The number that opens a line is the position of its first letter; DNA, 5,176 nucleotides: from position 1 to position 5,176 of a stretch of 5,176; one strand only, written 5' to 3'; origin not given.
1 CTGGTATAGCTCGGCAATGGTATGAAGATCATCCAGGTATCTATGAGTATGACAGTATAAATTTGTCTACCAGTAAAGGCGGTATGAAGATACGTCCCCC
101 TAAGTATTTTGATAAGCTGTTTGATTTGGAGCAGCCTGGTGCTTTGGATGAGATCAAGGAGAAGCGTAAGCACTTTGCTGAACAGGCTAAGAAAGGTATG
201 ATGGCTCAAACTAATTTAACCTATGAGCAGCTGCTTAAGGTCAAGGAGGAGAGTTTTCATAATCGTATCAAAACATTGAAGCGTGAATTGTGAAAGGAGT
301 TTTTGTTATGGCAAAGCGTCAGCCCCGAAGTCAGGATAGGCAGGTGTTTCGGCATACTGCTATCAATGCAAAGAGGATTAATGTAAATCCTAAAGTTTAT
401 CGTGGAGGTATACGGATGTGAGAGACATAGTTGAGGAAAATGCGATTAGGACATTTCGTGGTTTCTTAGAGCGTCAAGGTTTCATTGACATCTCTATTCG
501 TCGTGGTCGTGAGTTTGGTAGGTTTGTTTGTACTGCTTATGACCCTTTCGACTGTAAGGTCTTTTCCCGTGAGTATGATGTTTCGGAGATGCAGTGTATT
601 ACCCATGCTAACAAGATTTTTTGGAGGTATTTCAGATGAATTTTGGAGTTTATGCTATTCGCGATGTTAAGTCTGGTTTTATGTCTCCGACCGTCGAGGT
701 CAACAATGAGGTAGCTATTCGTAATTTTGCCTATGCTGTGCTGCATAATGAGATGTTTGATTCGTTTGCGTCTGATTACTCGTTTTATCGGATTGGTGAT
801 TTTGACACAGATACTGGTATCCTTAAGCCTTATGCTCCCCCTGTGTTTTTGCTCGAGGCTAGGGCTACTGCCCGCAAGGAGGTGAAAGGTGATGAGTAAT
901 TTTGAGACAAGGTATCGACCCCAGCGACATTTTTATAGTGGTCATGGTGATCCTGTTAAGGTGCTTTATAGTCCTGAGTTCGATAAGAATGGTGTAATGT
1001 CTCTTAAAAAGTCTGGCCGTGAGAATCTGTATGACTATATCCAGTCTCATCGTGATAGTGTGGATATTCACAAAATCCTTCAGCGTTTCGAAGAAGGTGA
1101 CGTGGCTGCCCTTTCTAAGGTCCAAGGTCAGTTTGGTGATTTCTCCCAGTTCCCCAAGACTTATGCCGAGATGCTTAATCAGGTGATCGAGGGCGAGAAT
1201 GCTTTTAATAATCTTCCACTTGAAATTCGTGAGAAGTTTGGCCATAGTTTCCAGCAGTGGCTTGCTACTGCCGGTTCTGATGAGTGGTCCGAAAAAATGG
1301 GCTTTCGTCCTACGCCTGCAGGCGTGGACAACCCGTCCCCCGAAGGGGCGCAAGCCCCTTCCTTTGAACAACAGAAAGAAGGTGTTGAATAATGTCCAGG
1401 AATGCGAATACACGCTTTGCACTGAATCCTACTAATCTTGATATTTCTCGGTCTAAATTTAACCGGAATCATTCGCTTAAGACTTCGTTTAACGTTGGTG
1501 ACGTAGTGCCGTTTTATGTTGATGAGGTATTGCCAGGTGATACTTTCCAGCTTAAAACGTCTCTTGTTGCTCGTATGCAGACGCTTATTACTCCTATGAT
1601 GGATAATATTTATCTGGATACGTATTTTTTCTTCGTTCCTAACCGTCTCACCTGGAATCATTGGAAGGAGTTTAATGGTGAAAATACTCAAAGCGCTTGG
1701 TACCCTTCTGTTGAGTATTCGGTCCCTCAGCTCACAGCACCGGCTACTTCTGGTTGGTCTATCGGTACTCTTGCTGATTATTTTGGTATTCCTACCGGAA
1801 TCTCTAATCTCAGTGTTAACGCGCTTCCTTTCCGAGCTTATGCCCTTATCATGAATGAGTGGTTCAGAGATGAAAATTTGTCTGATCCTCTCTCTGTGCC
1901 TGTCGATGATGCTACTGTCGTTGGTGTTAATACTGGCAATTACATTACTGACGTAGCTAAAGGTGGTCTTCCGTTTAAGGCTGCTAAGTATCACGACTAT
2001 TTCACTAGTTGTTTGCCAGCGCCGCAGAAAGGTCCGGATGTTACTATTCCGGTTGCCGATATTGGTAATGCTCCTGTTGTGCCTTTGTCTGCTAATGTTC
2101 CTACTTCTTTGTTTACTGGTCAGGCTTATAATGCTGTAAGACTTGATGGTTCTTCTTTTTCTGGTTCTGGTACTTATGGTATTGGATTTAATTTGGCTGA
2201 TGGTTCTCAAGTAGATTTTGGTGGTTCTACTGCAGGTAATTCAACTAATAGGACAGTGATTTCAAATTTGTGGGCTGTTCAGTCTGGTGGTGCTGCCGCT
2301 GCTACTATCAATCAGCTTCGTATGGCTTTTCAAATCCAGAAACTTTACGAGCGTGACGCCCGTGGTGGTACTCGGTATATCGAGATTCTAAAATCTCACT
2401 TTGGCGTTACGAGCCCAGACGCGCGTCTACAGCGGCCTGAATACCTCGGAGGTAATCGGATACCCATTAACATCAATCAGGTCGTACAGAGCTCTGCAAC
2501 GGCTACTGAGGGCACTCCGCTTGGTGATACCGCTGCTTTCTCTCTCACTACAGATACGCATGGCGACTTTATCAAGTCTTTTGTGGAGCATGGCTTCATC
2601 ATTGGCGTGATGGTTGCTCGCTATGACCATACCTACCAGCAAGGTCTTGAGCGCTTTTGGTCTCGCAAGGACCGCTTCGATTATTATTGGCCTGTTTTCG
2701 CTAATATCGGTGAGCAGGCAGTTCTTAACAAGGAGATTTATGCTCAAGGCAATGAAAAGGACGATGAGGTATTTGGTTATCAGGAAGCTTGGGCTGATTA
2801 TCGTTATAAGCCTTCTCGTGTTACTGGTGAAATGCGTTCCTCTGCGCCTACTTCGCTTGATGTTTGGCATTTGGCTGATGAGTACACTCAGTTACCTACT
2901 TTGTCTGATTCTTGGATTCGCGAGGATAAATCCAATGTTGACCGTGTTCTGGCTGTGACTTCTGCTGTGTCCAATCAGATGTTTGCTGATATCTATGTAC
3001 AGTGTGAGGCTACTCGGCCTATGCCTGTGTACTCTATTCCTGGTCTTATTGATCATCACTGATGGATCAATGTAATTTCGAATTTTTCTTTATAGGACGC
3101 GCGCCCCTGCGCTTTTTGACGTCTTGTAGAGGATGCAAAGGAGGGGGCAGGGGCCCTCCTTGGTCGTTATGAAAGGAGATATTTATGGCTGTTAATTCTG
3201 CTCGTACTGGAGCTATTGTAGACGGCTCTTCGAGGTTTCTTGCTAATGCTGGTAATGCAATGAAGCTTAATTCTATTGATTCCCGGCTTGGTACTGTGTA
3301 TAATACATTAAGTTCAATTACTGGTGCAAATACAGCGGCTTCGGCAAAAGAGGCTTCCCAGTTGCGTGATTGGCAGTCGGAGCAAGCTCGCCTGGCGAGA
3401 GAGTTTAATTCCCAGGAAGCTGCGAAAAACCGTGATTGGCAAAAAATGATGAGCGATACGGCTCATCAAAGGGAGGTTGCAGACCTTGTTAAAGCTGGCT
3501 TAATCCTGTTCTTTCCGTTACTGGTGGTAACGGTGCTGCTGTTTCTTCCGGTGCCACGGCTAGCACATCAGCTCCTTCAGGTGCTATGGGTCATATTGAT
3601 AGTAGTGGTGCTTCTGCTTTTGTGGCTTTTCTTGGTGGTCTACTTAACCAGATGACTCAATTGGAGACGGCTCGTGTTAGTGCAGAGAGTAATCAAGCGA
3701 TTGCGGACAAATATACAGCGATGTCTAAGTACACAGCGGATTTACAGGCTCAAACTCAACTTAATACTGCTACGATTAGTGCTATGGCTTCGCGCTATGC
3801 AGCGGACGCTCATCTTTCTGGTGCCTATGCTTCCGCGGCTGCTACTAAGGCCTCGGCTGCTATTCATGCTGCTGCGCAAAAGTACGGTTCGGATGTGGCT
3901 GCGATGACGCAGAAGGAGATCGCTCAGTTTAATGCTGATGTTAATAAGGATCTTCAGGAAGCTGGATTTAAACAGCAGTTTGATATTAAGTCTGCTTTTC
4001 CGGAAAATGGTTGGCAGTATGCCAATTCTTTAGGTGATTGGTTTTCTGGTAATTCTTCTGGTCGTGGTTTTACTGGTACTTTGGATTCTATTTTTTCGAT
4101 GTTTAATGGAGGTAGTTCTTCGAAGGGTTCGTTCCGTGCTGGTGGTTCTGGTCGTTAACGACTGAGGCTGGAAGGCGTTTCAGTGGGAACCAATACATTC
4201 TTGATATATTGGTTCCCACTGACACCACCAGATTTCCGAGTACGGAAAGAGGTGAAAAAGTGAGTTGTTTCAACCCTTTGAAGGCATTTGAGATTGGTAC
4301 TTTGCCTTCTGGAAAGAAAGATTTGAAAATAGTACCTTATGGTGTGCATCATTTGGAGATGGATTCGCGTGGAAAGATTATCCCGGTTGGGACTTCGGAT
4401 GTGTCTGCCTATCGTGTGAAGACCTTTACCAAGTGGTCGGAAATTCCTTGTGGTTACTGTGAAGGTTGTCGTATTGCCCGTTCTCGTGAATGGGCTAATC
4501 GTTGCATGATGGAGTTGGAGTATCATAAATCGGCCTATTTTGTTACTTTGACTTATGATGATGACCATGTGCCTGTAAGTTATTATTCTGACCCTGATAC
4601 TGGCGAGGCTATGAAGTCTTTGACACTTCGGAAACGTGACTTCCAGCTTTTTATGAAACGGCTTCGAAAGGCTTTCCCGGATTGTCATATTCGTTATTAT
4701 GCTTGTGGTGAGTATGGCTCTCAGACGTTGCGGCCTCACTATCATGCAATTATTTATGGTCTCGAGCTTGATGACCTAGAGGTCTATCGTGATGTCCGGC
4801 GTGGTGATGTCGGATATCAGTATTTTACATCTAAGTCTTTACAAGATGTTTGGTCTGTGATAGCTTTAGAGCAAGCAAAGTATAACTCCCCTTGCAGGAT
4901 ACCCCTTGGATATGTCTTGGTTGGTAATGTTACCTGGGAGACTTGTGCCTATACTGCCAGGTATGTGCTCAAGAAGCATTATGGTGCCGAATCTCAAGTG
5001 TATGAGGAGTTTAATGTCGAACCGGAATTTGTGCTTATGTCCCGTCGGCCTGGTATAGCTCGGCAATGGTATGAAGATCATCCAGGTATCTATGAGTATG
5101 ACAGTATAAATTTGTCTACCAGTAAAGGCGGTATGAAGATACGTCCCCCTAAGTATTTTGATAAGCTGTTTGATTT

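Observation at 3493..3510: VP2 pilot-protein gene is split by a 1-nt frame shift exactly at the conserved KAGL|NP motif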

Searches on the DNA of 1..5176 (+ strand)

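Call 3: search_dna_similar(query=window:1-5176:+, collection=phages, mode=near, max_rows=30)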
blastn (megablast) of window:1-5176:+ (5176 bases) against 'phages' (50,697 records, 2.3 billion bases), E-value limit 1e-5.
Records with a match: 85; places in all: 85; records where one place covers at least 80% of the query: 0.
Best place of each record, by identity: >=99% 1; 90-95% 1; 80-90% 7; 60-80% 76.
By first word of the organism name: bajarodmic 29; Dulem 20; Microviridae 16; Gokushovirus 8; Sigmofec 3; Lynx 3; Gokushovirinae 2; Capybara 2; Rattus 1; Flyfo 1.
By host as written in the record: - 35; Peromyscus fraterculus 14; Varecia variegata 7; Propithecus coquereli 6; Homo sapiens 4; Eulemur fulvus collaris 3; Lynx canadensis 3; Lemur catta 2; and 9 more.
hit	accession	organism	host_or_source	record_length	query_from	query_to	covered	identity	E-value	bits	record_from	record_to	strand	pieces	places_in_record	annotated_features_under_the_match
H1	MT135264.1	Gokushovirinae sp.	porcine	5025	1406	3058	27%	83.0%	0e+0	1264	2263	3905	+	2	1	VP1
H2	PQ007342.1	bajarodmic virus 1070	Neotoma bryanti feces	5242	1406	3068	28%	76.0%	6e-132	742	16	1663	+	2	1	major capsid protein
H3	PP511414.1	Dulem virus 178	Eulemur fulvus collaris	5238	1416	3058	27%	75.0%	1e-94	618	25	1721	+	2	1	major capsid protein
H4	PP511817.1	Dulem virus 178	Propithecus coquereli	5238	1416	3058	27%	75.0%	1e-94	618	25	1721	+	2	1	major capsid protein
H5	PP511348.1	Dulem virus 189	Eulemur coronatus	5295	1416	3058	27%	74.9%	2e-96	613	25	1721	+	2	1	major capsid protein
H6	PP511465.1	Dulem virus 189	Varecia variegata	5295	1416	3058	27%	74.9%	2e-96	613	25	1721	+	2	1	major capsid protein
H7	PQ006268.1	bajarodmic virus 170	Peromyscus fraterculus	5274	1575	4977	26%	76.5%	2e-107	708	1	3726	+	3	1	major capsid protein | DNA pilot protein | replication initiator protein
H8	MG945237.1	Microviridae sp.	pig feces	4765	1407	3046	26%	76.4%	3e-124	699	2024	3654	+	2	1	similar to VP1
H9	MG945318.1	Microviridae sp.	pig feces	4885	1477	3058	26%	75.9%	4e-109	668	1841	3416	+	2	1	similar to VP1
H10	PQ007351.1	bajarodmic virus 1079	Neotoma bryanti feces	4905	1575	3063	24%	77.4%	2e-116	723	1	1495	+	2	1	major capsid protein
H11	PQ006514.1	bajarodmic virus 399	Peromyscus fraterculus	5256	2295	4977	16%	77.8%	6e-117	497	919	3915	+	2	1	DNA pilot protein | major capsid protein | replication initiator protein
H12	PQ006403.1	bajarodmic virus 59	Peromyscus fraterculus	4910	2265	3058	15%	77.6%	2e-127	464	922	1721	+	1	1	major capsid protein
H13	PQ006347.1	bajarodmic virus 59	Peromyscus fraterculus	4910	2265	3058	15%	77.5%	7e-126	459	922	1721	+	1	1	major capsid protein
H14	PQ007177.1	bajarodmic virus 927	Peromyscus fraterculus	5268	2284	3062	15%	77.2%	4e-123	449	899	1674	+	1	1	major capsid protein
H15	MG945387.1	Microviridae sp.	pig feces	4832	2265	3062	15%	74.8%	3e-90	340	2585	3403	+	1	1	similar to VP1 | similar to hypothetical protein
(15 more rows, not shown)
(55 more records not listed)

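Call 7: search_dna_similar(query=window:3100-4250:+, collection=phages, mode=distant, max_rows=30)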
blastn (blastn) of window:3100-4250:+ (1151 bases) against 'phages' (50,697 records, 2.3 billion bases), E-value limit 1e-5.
Records with a match: 267; places in all: 268; records where one place covers at least 80% of the query: 1.
Best place of each record, by identity: 80-90% 2; 60-80% 265.
By first word of the organism name: bajarodmic 90; Dulem 60; Microviridae 59; Gokushovirus 12; Sigmofec 11; Gokushovirinae 8; Dipodfec 6; Peromfec 6; Rattus 4; Lynx 3; and 5 more.
By host as written in the record: - 127; Peromyscus fraterculus 34; Varecia variegata 26; Propithecus coquereli 10; Lemur catta 10; porcine 8; Eulemur fulvus collaris 6; Eulemur coronatus 5; and 17 more.
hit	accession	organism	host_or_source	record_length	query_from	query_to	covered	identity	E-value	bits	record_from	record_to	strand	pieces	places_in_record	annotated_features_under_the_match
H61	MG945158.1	Microviridae sp.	pig feces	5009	177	1146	84%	71.5%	3e-134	485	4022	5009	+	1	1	similar to VP2 | similar to hypothetical protein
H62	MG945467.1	Microviridae sp.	children feces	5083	230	1149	80%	67.0%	5e-69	269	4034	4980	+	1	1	VP2: similar to VP2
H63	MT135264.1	Gokushovirinae sp.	porcine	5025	180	990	70%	73.8%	2e-136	491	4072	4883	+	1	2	none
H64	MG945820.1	Microviridae sp.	pig feces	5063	271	1150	65%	71.0%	6e-68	357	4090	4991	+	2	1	similar to VP2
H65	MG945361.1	Microviridae sp.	pig feces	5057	326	1150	60%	71.4%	1e-63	344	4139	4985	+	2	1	similar to VP2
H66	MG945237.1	Microviridae sp.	pig feces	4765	261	1131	56%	68.5%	4e-38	227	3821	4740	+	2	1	similar to VP2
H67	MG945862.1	Microviridae sp.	raccoon feces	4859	302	918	54%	68.8%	2e-61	243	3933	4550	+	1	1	similar to VP2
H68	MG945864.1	Microviridae sp.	fox feces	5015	325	918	52%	68.7%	2e-60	239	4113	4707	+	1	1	similar to VP2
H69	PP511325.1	Dulem virus 151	Eulemur flavifrons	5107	308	885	50%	67.1%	5e-37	161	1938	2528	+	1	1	DNA pilot protein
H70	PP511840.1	Dulem virus 106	Propithecus coquereli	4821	263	845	51%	64.1%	4e-19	102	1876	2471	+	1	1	DNA pilot protein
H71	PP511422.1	Dulem virus 139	Eulemur fulvus collaris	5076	302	868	49%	65.3%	4e-26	125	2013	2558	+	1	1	DNA pilot protein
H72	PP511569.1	Dulem virus 139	Varecia variegata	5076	302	868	49%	65.3%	4e-26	125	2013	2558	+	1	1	DNA pilot protein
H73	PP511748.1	Dulem virus 139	Lemur catta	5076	302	868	49%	65.3%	4e-26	125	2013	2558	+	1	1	DNA pilot protein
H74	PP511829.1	Dulem virus 139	Propithecus coquereli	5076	302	868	49%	65.3%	4e-26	125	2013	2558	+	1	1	DNA pilot protein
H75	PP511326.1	Dulem virus 140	Eulemur flavifrons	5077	302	868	49%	65.2%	4e-26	125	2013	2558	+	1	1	DNA pilot protein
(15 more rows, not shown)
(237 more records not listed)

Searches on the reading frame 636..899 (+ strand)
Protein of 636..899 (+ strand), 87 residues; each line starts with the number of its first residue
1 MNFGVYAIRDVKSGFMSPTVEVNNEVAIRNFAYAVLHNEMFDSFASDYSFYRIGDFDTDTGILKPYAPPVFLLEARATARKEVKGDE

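Call 31: find_encoding_contigs(protein=window:636-899:+, flank=6000, max_places=10)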
Protein window:636-899:+ (87 aa): 2 contigs read that carry it; 2 places shown.
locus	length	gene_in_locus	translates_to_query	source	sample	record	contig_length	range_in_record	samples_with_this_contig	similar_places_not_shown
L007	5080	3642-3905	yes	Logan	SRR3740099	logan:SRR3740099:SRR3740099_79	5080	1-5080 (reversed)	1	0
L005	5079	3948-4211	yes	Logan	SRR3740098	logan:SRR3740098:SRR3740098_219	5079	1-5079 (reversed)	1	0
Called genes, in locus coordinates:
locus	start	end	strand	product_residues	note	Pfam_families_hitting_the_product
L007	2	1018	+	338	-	?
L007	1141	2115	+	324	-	-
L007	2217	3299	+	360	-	PF23343:REP_ORF2-G2P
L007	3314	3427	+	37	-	-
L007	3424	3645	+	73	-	-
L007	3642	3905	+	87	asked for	PF20577:Phage_ORF5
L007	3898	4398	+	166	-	PF09675:Chlamy_scaf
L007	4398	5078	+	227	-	?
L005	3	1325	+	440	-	?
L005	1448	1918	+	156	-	-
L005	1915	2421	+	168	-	-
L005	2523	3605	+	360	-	PF23343:REP_ORF2-G2P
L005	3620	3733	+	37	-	-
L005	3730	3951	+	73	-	-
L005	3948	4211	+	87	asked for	PF20577:Phage_ORF5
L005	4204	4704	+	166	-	PF09675:Chlamy_scaf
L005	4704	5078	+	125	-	?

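Call 40: search_protein_families(library=pfam, proteins=[window:636-896:+], max_evalue=0.01)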
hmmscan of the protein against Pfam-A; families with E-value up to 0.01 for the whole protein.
window:636-896:+ (87 aa): 1 family
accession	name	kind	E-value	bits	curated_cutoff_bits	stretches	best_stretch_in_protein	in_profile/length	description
PF20577.3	Phage_ORF5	-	1.1e-21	76.7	27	1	5-75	1-73/75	Phage ORF5 protein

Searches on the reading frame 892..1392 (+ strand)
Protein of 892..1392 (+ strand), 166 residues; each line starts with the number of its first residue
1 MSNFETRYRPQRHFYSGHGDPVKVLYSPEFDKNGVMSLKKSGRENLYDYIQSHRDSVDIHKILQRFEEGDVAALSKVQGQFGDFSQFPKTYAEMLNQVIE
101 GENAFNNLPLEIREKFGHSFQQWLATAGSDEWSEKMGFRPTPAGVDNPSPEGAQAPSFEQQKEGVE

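Call 25: find_encoding_contigs(protein=window:892-1392:+, flank=6000, max_places=10)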
Protein window:892-1392:+ (166 aa): 2 contigs read that carry it; 2 places shown.
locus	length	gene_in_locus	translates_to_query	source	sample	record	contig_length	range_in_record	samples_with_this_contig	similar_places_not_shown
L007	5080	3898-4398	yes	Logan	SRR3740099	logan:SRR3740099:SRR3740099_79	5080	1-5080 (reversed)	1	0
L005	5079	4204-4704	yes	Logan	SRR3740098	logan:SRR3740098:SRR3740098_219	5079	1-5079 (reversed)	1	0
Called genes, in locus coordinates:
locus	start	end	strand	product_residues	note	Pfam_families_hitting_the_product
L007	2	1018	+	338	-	?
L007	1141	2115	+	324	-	-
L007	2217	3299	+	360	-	PF23343:REP_ORF2-G2P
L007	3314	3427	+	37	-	-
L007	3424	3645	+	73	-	-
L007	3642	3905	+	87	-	PF20577:Phage_ORF5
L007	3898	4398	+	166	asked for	PF09675:Chlamy_scaf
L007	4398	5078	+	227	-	?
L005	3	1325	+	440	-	?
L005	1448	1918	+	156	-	-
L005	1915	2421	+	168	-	-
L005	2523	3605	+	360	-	PF23343:REP_ORF2-G2P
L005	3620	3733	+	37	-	-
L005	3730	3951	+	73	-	-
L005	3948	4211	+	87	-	PF20577:Phage_ORF5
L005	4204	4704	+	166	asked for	PF09675:Chlamy_scaf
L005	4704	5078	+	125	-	?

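Call 40: search_protein_families(library=pfam, proteins=[window:892-1389:+], max_evalue=0.01)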
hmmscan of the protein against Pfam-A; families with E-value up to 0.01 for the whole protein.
window:892-1389:+ (166 aa): 1 family
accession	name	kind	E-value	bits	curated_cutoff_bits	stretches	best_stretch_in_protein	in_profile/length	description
PF09675.16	Chlamy_scaf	-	6.7e-39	133.5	25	1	29-153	2-128/134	Chlamydia-phage Chp2 scaffold (Chlamy_scaf)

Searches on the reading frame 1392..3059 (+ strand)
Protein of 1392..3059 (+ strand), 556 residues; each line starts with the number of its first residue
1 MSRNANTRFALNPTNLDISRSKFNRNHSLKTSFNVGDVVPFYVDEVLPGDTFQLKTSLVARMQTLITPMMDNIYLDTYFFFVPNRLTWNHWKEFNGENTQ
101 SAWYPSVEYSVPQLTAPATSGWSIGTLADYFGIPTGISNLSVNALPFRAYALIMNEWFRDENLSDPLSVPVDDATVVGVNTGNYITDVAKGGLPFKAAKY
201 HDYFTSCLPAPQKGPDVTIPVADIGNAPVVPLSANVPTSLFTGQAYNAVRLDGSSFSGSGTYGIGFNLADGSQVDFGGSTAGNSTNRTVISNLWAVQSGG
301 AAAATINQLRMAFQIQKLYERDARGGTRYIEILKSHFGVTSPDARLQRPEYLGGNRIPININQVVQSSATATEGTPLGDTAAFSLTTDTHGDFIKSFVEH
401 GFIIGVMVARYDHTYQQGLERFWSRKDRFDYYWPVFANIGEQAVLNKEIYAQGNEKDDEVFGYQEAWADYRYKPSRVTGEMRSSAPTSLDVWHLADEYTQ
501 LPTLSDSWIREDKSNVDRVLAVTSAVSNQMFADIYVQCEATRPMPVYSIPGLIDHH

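Call 17: find_encoding_contigs(protein=window:1392-3059:+, flank=6000, max_places=10)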
Protein window:1392-3059:+ (556 aa): no gene with exactly this product is on record in the collection.
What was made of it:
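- Tried and rejected: An exact-protein look-up of the window's VP1 found nothing (call 17).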

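Call 40: search_protein_families(library=pfam, proteins=[window:1392-3059:+], max_evalue=0.01)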
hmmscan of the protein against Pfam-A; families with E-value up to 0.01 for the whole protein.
window:1392-3059:+ (556 aa): 1 family
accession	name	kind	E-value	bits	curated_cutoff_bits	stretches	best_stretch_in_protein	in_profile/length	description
PF02305.22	Phage_F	-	1.5e-172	575.3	25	1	17-552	7-501/501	Capsid protein (F protein)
